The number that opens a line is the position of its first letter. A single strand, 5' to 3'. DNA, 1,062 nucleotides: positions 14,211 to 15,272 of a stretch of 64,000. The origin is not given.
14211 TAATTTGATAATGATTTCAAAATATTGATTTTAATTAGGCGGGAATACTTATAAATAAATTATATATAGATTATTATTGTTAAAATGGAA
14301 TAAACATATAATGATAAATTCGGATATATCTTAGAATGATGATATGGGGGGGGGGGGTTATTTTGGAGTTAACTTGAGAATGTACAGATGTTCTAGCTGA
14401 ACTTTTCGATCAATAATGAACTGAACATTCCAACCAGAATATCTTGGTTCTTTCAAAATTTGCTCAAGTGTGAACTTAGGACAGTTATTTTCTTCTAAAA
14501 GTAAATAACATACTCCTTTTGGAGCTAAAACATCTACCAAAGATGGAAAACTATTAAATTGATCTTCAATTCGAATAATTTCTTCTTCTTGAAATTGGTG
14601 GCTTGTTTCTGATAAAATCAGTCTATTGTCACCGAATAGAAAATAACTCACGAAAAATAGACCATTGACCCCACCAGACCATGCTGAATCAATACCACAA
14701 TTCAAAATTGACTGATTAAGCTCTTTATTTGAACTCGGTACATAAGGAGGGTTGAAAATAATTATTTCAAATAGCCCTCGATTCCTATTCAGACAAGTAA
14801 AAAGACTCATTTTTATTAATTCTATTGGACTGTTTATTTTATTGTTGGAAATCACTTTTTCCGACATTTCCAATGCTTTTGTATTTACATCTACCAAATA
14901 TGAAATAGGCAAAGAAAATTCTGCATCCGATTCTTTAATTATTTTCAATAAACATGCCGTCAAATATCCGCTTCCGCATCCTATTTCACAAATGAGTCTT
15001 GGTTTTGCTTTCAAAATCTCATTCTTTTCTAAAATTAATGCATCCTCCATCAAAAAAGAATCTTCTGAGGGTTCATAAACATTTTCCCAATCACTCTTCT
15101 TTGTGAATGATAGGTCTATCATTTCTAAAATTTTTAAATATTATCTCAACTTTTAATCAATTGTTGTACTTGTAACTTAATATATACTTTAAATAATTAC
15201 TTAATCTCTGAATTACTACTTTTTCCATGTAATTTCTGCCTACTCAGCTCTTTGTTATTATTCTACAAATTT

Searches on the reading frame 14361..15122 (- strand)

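Call 5: search_protein_families(library=pfam, proteins=[window:14361-15122:-], max_evalue=1)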
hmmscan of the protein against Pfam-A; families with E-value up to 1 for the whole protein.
seq(254 aa): 16 families
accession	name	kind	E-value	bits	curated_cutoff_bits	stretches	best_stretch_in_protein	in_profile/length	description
PF05175.20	MTS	-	2e-08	34.5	23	1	40-132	31-113/170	Methyltransferase small domain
PF01135.25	PCMT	-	0.00027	21.2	20.3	1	37-66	71-99/210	Protein-L-isoaspartate(D-aspartate) O-methyltransferase (PCMT)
PF13679.12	Methyltransf_32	-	0.00072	20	27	1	38-106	23-88/143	Methyltransferase domain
PF07669.17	Eco57I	-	0.0027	18.3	25.3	1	86-137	49-95/171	Eco57I restriction-modification methylase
PF06962.18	rRNA_methylase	-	0.0061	16.9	22.7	1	77-135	4-62/137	Putative rRNA methylase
PF13847.12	Methyltransf_31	-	0.0074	16.4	27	1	44-124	7-81/145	Methyltransferase domain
PF23525.1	Methyltransf_36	-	0.026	14.2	27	1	35-97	35-102/268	AprA MT2-like domain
PF05206.20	TRM13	-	0.027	14.5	26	1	31-94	10-70/257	Methyltransferase TRM13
PF01170.24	UPF0020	-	0.052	13.7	22.3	1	23-130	42-134/197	RMKL-like, methyltransferase domain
PF10017.15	Methyltransf_33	-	0.054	13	23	1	33-93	53-110/304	Histidine-specific methyltransferase, SAM-dependent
PF13649.12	Methyltransf_25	-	0.081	14.1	27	1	44-123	1-70/97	Methyltransferase domain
PF03602.21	Cons_hypoth95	-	0.094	12.8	24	1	75-132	68-128/182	Conserved hypothetical protein 95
PF02384.22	N6_Mtase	-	0.1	12.3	20.4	1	35-135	40-144/311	N-6 DNA Methylase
PF12847.13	Methyltransf_18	-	0.11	12.9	27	1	41-115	15-82/151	Methyltransferase domain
PF05971.18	Methyltransf_10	-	0.19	11.5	23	1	44-132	106-192/299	RNA methyltransferase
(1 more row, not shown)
